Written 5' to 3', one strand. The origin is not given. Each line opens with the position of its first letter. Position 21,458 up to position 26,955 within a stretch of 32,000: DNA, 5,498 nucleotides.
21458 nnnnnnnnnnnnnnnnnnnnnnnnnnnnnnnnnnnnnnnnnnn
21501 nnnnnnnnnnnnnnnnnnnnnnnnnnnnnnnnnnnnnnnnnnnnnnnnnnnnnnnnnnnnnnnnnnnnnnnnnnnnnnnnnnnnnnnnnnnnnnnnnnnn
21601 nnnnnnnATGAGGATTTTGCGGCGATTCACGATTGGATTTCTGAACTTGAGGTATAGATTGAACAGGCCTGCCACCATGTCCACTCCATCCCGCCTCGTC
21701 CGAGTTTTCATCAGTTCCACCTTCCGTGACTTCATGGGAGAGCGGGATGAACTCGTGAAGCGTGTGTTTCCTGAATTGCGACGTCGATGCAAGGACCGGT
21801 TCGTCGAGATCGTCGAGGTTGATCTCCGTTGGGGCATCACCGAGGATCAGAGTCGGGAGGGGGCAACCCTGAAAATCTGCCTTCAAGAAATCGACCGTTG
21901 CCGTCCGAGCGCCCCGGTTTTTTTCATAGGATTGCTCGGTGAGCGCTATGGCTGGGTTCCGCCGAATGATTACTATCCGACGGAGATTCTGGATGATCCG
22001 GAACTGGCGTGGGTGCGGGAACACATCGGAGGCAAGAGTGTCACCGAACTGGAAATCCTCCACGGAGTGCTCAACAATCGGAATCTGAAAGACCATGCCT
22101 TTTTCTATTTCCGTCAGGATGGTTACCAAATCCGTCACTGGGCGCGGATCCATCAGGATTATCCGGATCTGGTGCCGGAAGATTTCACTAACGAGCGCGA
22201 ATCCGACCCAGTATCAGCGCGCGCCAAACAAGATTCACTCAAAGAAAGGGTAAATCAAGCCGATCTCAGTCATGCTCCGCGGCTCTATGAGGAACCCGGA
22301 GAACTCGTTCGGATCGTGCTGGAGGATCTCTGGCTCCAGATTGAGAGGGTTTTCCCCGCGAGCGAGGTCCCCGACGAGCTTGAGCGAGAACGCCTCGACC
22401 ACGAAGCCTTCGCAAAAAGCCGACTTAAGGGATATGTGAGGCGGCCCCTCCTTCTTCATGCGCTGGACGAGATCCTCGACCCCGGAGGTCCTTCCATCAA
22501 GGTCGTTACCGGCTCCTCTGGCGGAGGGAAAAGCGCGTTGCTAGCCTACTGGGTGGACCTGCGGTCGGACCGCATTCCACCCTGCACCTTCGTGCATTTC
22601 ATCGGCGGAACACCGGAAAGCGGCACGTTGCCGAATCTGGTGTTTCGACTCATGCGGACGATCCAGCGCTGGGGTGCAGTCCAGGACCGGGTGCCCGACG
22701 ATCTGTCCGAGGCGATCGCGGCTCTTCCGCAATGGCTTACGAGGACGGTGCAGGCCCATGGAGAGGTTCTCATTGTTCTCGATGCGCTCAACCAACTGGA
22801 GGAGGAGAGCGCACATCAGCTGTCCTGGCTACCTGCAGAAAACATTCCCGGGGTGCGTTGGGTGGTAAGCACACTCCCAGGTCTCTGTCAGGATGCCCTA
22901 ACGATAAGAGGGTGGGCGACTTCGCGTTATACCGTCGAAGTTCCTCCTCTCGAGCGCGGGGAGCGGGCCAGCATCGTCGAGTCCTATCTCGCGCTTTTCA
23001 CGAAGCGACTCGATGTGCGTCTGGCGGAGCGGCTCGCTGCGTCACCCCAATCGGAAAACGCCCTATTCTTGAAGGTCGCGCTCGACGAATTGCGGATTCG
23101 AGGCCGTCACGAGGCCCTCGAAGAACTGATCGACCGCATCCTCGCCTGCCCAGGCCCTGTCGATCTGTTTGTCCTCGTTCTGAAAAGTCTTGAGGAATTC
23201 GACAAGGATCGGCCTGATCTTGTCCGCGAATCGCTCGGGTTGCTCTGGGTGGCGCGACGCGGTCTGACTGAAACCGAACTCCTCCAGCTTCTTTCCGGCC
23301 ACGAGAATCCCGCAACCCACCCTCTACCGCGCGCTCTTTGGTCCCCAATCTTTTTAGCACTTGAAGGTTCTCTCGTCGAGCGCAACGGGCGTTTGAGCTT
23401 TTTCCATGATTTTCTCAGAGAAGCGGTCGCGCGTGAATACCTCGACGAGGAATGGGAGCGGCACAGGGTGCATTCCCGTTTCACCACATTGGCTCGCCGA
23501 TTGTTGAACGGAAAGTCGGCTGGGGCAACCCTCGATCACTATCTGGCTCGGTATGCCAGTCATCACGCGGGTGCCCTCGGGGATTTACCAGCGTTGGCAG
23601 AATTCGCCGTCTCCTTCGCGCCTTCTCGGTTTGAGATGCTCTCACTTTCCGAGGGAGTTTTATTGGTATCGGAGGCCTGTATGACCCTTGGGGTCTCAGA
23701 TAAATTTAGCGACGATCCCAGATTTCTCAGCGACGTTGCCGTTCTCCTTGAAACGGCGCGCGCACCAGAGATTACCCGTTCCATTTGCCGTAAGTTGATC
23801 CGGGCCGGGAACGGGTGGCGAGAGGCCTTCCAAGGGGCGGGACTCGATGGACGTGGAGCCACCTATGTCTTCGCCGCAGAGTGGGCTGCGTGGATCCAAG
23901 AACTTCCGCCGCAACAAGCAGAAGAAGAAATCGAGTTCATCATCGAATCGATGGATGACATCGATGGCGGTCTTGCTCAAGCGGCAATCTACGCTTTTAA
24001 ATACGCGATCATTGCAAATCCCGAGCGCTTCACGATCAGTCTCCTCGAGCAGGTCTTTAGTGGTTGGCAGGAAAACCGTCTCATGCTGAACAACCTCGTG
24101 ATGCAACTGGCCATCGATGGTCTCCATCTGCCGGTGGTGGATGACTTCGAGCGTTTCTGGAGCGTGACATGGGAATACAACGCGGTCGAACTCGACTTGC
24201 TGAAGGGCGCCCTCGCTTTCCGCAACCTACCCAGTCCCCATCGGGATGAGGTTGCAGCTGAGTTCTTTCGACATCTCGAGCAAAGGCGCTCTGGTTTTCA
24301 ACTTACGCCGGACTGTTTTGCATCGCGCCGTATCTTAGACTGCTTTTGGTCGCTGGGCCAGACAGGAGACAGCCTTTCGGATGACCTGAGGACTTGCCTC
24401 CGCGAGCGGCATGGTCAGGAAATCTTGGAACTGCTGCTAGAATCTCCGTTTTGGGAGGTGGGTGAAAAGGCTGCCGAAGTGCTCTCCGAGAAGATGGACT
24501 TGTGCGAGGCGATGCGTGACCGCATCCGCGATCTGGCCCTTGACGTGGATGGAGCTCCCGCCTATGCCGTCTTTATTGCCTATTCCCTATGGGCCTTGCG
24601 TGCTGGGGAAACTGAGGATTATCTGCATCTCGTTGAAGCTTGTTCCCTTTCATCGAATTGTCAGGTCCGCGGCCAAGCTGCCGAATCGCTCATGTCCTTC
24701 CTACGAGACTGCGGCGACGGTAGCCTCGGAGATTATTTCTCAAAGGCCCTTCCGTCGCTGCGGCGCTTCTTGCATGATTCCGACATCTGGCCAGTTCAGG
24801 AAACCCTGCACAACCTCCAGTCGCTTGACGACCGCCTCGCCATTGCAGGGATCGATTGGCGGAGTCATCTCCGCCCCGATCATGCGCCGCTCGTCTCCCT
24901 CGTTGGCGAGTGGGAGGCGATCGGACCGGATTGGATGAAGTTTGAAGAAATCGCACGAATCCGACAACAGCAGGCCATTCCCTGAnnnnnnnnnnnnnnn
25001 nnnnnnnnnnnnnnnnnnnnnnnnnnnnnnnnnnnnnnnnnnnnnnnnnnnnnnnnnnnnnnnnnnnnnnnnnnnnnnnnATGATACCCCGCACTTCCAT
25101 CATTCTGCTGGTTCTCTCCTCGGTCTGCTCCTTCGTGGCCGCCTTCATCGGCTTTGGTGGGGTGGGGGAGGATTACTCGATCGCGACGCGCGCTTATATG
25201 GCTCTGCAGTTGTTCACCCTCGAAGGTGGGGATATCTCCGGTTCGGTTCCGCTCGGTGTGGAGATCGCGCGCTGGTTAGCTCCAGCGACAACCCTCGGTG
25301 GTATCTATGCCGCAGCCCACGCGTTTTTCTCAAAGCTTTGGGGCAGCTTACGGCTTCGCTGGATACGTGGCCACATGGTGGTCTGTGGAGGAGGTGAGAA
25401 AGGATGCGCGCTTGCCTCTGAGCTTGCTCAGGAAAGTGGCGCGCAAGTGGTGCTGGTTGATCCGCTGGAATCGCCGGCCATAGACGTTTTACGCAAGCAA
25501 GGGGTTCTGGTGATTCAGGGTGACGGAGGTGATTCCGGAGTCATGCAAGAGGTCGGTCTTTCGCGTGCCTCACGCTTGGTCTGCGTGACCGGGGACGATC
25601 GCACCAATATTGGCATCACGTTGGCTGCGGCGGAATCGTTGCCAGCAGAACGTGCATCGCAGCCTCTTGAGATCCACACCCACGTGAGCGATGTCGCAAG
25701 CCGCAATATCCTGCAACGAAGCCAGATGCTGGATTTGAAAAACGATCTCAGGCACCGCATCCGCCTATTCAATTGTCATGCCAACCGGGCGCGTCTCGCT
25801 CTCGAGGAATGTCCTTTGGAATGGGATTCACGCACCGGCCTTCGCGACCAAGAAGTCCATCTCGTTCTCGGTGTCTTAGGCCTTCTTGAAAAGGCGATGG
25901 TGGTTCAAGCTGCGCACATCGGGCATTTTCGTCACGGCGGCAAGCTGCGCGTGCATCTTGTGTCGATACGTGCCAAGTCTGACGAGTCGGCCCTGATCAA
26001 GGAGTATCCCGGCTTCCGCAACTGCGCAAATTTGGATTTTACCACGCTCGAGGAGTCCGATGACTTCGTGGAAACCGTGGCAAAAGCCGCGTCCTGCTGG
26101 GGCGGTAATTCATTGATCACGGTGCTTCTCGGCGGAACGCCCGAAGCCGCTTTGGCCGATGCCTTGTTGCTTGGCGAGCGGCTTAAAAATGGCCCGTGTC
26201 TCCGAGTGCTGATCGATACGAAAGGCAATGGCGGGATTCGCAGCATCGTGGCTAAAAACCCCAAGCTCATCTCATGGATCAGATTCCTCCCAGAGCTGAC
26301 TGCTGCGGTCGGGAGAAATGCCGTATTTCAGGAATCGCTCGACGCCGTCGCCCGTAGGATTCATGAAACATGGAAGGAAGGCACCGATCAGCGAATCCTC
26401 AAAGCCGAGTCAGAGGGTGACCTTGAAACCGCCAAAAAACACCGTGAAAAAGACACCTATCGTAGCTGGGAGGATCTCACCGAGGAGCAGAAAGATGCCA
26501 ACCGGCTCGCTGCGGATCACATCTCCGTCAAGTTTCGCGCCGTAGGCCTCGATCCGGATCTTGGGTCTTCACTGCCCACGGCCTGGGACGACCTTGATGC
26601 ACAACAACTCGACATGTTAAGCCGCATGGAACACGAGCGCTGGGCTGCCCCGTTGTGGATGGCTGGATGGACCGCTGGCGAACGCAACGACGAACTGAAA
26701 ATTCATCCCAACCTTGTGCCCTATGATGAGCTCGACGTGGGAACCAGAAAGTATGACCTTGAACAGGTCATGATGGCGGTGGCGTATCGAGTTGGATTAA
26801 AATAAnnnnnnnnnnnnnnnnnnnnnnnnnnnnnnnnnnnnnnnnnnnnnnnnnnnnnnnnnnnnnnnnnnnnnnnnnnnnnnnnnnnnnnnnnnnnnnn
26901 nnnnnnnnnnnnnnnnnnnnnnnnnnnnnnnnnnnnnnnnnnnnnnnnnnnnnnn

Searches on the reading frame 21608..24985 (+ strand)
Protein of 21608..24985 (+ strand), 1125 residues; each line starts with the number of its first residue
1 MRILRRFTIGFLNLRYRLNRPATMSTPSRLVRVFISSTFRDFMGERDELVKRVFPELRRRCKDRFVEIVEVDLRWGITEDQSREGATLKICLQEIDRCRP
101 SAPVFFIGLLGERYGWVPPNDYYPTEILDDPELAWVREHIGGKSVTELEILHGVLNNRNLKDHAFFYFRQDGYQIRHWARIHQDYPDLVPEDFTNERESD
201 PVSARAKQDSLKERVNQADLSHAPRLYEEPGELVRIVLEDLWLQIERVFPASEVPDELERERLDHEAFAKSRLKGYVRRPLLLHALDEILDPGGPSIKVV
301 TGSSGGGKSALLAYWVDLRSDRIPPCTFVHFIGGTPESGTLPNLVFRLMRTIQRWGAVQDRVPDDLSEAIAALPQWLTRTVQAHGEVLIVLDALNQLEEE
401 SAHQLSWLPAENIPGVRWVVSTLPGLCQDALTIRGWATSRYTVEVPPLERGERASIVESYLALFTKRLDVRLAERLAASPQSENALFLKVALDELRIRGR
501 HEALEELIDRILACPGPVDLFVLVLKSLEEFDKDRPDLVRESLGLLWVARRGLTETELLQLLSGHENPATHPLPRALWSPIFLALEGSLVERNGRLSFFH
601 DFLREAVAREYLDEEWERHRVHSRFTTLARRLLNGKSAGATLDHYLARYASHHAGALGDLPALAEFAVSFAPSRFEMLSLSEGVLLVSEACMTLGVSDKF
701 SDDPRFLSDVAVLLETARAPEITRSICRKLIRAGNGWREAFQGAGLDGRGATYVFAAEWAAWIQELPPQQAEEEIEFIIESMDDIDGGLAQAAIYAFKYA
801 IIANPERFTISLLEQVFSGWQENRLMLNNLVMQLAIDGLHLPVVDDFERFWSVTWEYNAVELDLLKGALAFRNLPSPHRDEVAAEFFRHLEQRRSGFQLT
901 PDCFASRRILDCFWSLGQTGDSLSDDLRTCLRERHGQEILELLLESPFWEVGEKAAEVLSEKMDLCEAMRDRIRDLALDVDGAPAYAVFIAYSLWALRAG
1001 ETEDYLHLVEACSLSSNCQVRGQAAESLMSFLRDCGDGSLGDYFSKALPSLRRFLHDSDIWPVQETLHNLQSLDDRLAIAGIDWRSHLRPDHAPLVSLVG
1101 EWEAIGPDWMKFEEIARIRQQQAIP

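Call 5: search_protein_families(library=pfam, proteins=[window:21608-24985:+], max_evalue=0.01)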
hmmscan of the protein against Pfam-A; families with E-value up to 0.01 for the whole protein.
window:21608-24985:+ (1125 aa): 5 families
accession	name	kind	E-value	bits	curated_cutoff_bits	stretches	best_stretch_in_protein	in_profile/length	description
PF13271.11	DUF4062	-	6.8e-13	49.1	24.7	1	32-122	1-72/82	Domain of unknown function (DUF4062)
PF13191.12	AAA_16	-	8.7e-08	33.3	32.6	1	282-411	12-158/167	AAA ATPase domain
PF24884.1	NPHP3_hel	-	1.1e-06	29.2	27.9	1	473-575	26-130/160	Nephrocystin 3, helical domain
PF05729.18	NACHT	-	6.5e-06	26.5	26.7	1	299-461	4-164/167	NACHT domain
PF24883.2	NPHP3_N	-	0.00079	20.1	24.8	0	292-408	19-146/164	Nephrocystin 3, N-terminal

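Call 38: search_protein_families(library=padloc, proteins=[window:21677-24985:+], max_evalue=0.001)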
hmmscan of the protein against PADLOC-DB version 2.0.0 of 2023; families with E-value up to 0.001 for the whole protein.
window:21677-24985:+ (1102 aa): 0 families

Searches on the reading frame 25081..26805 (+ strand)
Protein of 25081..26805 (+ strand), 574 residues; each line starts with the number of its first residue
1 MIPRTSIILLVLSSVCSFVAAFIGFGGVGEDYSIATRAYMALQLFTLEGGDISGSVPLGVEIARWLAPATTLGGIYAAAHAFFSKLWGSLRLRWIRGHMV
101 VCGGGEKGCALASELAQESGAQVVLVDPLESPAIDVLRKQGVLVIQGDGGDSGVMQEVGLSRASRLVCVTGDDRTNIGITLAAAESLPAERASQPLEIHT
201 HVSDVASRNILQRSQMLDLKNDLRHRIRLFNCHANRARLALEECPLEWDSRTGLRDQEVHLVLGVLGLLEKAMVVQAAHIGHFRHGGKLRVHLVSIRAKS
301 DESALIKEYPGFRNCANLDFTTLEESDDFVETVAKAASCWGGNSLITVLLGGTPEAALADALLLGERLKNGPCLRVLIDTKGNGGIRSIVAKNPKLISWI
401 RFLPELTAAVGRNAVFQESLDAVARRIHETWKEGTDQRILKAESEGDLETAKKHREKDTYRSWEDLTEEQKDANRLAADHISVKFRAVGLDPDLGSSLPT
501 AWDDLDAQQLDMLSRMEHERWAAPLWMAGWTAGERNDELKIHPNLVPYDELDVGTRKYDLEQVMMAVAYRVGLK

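Call 5: search_protein_families(library=pfam, proteins=[window:25081-26805:+], max_evalue=0.01)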
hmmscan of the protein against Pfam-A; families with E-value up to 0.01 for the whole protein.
window:25081-26805:+ (574 aa): 4 families
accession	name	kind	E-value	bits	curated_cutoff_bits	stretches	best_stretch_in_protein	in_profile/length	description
PF02254.24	TrkA_N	-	7.8e-17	62.1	23.8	1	100-213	2-107/116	TrkA-N domain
PF02026.21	RyR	-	2.6e-13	50.5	27.4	1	510-565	21-77/91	RyR domain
PF02579.22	Nitro_FeMo-Co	-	0.0014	19.3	26.3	1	102-151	36-84/94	Dinitrogenase iron-molybdenum cofactor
PF05368.20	NmrA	-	0.0034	17.5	27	1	100-184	7-93/298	NmrA-like family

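Call 38: search_protein_families(library=padloc, proteins=[window:25081-26805:+], max_evalue=0.001)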
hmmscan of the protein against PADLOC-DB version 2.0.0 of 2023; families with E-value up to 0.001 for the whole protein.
window:25081-26805:+ (574 aa): 0 families
